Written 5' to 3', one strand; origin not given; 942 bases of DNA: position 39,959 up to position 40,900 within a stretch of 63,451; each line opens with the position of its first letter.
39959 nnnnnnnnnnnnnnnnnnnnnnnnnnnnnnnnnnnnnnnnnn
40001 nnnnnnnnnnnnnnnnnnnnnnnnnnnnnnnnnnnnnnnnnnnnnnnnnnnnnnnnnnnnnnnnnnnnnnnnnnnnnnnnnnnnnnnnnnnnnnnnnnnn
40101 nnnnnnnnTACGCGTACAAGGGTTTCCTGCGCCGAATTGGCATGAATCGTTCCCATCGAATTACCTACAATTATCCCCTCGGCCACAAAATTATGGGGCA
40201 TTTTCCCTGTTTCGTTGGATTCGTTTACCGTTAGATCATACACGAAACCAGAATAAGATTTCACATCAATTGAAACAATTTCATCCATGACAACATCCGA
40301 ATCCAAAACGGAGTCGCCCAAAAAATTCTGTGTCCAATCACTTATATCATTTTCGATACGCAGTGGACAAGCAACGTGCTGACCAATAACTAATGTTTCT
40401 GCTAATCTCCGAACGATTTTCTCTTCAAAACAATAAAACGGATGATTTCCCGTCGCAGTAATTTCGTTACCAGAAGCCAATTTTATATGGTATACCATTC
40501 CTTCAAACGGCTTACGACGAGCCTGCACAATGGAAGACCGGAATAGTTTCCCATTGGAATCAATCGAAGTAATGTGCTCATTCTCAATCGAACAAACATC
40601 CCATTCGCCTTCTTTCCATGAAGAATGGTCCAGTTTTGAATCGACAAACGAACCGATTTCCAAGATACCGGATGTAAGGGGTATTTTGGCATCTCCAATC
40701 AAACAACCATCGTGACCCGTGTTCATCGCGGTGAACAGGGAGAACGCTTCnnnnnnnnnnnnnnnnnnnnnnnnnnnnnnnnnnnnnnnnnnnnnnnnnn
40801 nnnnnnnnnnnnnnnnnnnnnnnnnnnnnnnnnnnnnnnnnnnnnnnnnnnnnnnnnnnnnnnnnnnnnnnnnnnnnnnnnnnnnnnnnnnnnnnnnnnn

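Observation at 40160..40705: Mini-intein splitting the His-box of the pilus assembly ATPase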

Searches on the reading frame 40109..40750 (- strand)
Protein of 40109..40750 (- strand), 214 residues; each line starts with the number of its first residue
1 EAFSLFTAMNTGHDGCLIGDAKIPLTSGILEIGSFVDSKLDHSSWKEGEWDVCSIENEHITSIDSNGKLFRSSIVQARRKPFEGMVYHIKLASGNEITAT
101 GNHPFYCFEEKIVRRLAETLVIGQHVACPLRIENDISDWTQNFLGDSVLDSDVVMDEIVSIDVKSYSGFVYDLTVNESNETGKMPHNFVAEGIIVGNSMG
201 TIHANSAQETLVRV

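Call 5: search_solved_structures(query=window:40160-40705:-, max_evalue=10, show_alignments=5)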
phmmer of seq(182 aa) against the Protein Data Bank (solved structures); distinct sequences matched with E-value up to 10: 12.
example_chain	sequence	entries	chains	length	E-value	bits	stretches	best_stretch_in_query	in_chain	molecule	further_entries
2cw7_A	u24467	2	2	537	1.5e-11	47.6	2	15-154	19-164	Endonuclease PI-PkoII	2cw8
2jmz_A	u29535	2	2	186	3.6e-08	36.6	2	5-115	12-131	Hypothetical protein MJ0781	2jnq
1mi8_A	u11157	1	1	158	4e-06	29.9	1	66-180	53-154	DnaB intein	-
5o9j_A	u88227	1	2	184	3.6e-05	26.8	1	14-163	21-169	Transcription initiation factor IIB,Transcription initiation factor IIB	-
6rpq_A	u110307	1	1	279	9.1e-05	25.5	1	68-182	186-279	Ubiquitin-like protein SMT3,1108aa long hypothetical cell division control protein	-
6frh_A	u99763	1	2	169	0.00062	22.8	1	68-161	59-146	Replicative DNA helicase,Replicative DNA helicase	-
6frg_A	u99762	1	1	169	0.00062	22.8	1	68-161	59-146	Replicative DNA helicase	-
6fre_A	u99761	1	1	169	0.016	18.2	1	68-161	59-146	Replicative DNA helicase,Replicative DNA helicase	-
4e2u_A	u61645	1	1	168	0.03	17.3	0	44-96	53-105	Pho radA intein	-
2lqm_A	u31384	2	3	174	0.042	16.8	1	42-174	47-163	Pho radA intein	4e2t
6rpp_A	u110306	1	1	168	0.083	15.9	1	55-113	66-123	Cell division control protein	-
6fvi_A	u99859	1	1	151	1.5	11.8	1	25-71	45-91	Centrosomal protein of 192 kDa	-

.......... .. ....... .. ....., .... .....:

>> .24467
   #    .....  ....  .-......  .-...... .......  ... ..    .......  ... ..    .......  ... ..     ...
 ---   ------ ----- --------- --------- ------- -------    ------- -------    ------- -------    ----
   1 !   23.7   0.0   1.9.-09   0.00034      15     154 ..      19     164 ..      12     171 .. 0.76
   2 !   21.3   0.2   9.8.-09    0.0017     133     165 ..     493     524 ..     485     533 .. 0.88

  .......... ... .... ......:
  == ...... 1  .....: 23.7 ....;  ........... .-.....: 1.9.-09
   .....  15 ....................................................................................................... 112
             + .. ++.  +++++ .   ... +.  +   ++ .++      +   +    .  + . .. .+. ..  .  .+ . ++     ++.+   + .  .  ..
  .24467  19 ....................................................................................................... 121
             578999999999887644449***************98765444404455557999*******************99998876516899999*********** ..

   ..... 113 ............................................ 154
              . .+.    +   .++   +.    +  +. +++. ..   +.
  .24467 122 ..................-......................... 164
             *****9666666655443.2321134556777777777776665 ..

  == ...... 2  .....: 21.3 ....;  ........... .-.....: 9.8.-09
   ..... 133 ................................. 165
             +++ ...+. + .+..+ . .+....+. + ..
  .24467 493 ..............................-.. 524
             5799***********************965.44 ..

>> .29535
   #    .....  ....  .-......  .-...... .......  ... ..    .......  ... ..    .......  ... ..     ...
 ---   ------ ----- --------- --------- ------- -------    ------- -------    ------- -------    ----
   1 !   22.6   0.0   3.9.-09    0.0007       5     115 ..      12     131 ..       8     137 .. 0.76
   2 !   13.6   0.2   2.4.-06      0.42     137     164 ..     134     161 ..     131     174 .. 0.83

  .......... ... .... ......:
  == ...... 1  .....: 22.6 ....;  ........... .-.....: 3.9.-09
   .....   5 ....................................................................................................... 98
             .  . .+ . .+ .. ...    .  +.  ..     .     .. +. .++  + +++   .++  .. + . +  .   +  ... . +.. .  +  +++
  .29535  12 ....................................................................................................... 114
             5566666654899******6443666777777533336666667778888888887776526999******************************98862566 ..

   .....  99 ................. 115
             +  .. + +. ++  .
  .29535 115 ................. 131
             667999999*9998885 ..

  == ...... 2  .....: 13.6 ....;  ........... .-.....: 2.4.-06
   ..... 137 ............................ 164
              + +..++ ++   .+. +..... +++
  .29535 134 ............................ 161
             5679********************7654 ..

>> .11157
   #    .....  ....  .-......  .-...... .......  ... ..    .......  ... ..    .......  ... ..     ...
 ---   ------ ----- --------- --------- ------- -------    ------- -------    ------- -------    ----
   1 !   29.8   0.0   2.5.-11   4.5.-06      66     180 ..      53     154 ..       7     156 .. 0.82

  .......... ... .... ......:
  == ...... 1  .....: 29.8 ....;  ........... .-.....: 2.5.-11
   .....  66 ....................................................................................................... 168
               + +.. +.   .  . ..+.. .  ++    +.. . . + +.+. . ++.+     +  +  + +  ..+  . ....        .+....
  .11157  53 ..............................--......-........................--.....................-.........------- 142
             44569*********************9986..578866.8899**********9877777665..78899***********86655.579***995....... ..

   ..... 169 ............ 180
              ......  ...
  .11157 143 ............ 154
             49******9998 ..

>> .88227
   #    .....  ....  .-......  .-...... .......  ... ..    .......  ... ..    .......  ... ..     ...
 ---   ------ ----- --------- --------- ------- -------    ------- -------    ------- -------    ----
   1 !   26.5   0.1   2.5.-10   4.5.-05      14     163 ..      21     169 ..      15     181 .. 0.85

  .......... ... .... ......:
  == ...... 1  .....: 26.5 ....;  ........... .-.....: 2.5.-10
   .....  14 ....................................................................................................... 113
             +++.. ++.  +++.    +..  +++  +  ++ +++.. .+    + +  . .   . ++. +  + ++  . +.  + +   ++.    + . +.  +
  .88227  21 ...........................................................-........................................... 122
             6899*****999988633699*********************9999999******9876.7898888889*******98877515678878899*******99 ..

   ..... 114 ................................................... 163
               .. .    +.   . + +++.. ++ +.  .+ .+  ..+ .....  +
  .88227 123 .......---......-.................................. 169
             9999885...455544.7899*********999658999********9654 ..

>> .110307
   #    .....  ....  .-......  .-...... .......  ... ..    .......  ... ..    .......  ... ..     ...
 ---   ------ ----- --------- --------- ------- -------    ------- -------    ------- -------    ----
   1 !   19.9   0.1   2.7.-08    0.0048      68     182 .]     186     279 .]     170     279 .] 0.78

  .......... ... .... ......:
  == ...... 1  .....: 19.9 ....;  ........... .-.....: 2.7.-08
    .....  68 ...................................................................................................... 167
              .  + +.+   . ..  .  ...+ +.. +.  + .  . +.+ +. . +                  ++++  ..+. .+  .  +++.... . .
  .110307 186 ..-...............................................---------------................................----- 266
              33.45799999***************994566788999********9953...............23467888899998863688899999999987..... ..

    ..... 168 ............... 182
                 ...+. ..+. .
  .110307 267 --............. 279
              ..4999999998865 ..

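Call 6: search_protein_families(library=ncbifam, proteins=[window:40160-40705:-], max_evalue=1)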
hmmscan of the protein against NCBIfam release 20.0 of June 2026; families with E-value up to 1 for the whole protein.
seq(182 aa): 9 families
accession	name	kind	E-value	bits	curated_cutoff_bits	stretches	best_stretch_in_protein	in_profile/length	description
TIGR01445.1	intein_Nterm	domain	1.3e-11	45.4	24.5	1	1-91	1-82/83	intein N-terminal splicing region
NF011491.0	PRK14898.1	equivalog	4.5e-11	41.5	783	2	14-111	93-193/860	DNA-directed RNA polymerase subunit A''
NF005852.0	PRK07773.1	equivalog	1.4e-10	40.1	780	2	69-120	451-499/886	replicative DNA helicase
NF011418.0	PRK14845.1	equivalog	6.9e-09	34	756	2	1-119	24-138/1049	translation initiation factor IF-2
NF045703.1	rSAM_Tes_intein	exception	3e-08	31.9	1700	2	51-125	211-286/1040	tetraether lipid synthase Tes, intein-containing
NF038162.1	RtcB_rel_intein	exception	3e-06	25.5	1150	1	84-182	487-578/961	intein-containing RtcB family protein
NF011302.0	PRK14714.1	equivalog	4.4e-06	24.5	1791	1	41-165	979-1090/1350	DNA-directed DNA polymerase II large subunit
NF003157.0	PRK04132.1-2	equivalog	2.3e-05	22.6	1103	1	1-138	50-189/864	replication factor C small subunit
TIGR01443.1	intein_Cterm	domain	6.7e-05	23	15.6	1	154-182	1-23/24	intein C-terminal splicing region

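Call 13: search_solved_structures(query=window:40109-40750:-, max_evalue=0.01, show_alignments=3)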
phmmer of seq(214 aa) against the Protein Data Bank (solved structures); distinct sequences matched with E-value up to 0.01: 7.
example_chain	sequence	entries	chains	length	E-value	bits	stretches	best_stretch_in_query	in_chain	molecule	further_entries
2jmz_A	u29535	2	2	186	2.5e-14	56.5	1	9-129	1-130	Hypothetical protein MJ0781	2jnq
2cw7_A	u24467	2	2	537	2.8e-11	46.6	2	30-169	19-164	Endonuclease PI-PkoII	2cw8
1mi8_A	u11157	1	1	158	2.3e-06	30.6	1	81-197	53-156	DnaB intein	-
5o9j_A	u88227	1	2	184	4.2e-05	26.4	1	29-178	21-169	Transcription initiation factor IIB,Transcription initiation factor IIB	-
6rpq_A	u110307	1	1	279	0.00015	24.6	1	83-197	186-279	Ubiquitin-like protein SMT3,1108aa long hypothetical cell division control protein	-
6frh_A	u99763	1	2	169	0.00038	23.3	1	83-195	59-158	Replicative DNA helicase,Replicative DNA helicase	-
6frg_A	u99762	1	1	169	0.00041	23.2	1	83-195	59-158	Replicative DNA helicase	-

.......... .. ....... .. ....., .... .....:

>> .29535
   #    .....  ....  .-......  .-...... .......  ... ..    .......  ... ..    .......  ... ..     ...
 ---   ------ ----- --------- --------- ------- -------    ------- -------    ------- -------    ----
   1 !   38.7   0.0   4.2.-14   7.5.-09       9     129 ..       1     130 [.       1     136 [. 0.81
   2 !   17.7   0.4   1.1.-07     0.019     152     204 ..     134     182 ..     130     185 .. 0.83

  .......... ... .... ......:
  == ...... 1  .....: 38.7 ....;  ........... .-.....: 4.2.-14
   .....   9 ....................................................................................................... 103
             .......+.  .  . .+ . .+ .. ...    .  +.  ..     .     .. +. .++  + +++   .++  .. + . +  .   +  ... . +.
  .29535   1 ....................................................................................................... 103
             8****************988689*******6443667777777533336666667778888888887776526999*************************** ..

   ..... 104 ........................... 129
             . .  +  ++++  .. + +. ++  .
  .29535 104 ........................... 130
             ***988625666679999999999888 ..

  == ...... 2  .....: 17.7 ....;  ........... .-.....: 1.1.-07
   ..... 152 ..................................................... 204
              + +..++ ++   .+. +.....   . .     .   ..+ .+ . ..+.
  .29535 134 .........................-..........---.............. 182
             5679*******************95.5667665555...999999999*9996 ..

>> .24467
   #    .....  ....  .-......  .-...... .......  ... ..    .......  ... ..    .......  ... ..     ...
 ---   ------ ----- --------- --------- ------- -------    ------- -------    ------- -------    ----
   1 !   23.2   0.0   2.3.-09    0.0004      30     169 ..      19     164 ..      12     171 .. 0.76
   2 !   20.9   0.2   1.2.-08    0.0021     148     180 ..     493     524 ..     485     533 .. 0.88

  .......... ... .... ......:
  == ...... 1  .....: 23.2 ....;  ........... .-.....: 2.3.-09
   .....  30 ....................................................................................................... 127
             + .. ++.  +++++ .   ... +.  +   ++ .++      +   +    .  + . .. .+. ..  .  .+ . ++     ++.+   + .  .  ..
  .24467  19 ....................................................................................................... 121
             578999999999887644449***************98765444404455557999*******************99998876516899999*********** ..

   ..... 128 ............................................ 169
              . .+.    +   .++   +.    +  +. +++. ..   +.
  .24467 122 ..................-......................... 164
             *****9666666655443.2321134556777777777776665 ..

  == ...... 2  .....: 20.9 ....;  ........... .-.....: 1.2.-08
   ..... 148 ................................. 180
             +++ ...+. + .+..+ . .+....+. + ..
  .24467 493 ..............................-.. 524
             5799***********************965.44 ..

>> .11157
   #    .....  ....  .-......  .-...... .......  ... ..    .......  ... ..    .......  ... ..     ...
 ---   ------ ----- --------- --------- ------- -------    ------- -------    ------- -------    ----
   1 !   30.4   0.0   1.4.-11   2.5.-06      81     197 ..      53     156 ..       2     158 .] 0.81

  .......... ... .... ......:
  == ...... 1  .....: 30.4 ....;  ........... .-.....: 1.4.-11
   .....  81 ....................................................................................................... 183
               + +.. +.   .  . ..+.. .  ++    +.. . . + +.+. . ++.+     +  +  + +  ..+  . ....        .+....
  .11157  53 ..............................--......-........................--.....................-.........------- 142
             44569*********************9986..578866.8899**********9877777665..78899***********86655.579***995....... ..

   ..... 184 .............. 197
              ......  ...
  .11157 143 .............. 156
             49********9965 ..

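Call 33: find_homologous_proteins(query=window:40160-40705:-, max_evalue=0.001)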
Query window:40160-40705:-: 115 candidates shared short words with the query, none scored E <= 0.001.

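Call 39: predict_structure(alignment_id=A1)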
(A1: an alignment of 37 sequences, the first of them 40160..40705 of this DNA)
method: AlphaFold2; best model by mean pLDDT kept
length: 182 residues; sequences in the alignment: 37
mean_pLDDT: 87.2   pTM: 0.82
mean pLDDT of the five models: 87.2, 87.2, 86.9, 86.7, 86.0
residues with pLDDT >= 90: 130; 70-90: 24; 50-70: 11; < 50: 17
segments of 3 or more residues with pLDDT < 50: 122-133, 164-167
pLDDT, mean of each block of 10 residues (from residue 1): 96 95 96 97 90 89 97 97 97 87 97 76 47 68 98 96 55 93 84
secondary structure, 60 per line:
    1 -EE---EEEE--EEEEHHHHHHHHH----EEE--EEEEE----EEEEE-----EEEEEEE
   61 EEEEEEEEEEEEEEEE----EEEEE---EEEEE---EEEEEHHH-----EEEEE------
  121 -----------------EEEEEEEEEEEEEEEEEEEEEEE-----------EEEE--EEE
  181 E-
elements in order: E7-10 E13-16 H17-25 E30-32 E35-39 E44-48 E54-76 E81-85 E89-93 E97-101 E110-114 E138-160 E172-175 E178-181

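Call 41: search_protein_representatives(protein=window:40160-40705:-)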
Query: 182 residues. Proteins with E-value up to 0.001 (for the whole library): 131; up to 1e-10: 7; up to 1e-30: 2. The best 131 are listed.
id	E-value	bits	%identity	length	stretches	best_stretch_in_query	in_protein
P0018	6.5e-50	185.7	57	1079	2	1-118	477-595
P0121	2.3e-32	128.5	34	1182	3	5-159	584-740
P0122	1.6e-21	93.2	44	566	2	42-120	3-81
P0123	5.9e-17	78.3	34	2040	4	1-122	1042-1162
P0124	1.7e-11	60.5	27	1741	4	1-119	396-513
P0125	3.7e-11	59.4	29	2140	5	12-114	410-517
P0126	4.8e-11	59.1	36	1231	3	1-134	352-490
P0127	1.6e-10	57.3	55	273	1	132-182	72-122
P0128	1.7e-10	57.3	40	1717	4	61-119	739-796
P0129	1.7e-10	57.2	36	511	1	1-118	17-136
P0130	2.7e-10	56.6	35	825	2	45-182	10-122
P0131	8.2e-10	55.0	30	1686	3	1-117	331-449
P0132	1.5e-09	54.1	34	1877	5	2-113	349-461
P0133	2.3e-09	53.6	31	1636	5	132-182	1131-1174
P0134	2.8e-09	53.3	27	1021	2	5-182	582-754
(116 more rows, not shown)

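Call 42: fold_search(model_id=the predicted structure, library=pdb)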
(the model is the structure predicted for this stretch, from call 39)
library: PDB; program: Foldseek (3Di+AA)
matches with E <= 10: 240; with E <= 0.001: 63
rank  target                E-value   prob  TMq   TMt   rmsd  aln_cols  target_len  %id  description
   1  5o9i_A                4.2e-13  1.00  0.79  0.84   4.2       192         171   19  Crystal structure of transcription factor IIB Mvu mini-intein (released 2017-11-01)
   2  5o9i_B                8.7e-13  1.00  0.81  0.84   3.2       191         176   19  Crystal structure of transcription factor IIB Mvu mini-intein (released 2017-11-01)
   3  6rpq                  3.1e-11  1.00  0.80  0.59   2.3       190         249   25  Crystal structure of PhoCDC21-1 intein (released 2019-08-14)
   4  4e2t_B                8.2e-11  1.00  0.78  0.84   3.4       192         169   18  Crystal Structures of RadA intein from Pyrococcus horikoshii (released 2012-05-16)
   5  4e2t_A                1.2e-10  1.00  0.77  0.82   3.3       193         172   18  Crystal Structures of RadA intein from Pyrococcus horikoshii (released 2012-05-16)
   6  2lqm_MODEL_1_A        2.0e-10  1.00  0.78  0.81   3.0       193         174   19  Solution Structures of RadA intein from Pyrococcus horikoshii (released 2012-05-16)
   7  5o9j_B                2.6e-10  1.00  0.62  0.62   6.4       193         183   16  Crystal structure of transcription factor IIB Mja mini-intein (released 2017-11-01)
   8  5o9j_A                2.7e-10  1.00  0.61  0.61   6.6       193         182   18  Crystal structure of transcription factor IIB Mja mini-intein (released 2017-11-01)
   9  2jmz_MODEL_1_A        1.0e-09  1.00  0.77  0.76   2.2       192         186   25  Solution structure of a KlbA intein precursor from Methanococcus jannaschii (released 2007-07-10)
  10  4o1s_A                1.3e-09  1.00  0.77  0.82   2.4       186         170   19  Crystal structure of TvoVMA intein (released 2014-03-19)
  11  4e2u                  2.1e-09  1.00  0.77  0.82   2.3       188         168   18  Crystal Structures of RadAmin intein from Pyrococcus horikoshii (released 2012-05-16)
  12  6rpp                  7.4e-09  1.00  0.78  0.84   2.3       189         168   23  Crystal structure of PabCDC21-1 intein (released 2019-08-14)
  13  6frg                  1.2e-08  1.00  0.67  0.77   6.1       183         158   25  Crystal structure of G-1F mutant of Ssp DnaB Mini-Intein variant M86 (released 2019-01-30)
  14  9hth_A                1.2e-08  1.00  0.73  0.78   2.9       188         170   17  Crystal structure of the fused, cysteine-less Aes123 PolB1 split intein (with S1A, N159A mutations) (released 2025-05-07)
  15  9hth_B                1.6e-08  1.00  0.74  0.77   2.7       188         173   17  Crystal structure of the fused, cysteine-less Aes123 PolB1 split intein (with S1A, N159A mutations) (released 2025-05-07)
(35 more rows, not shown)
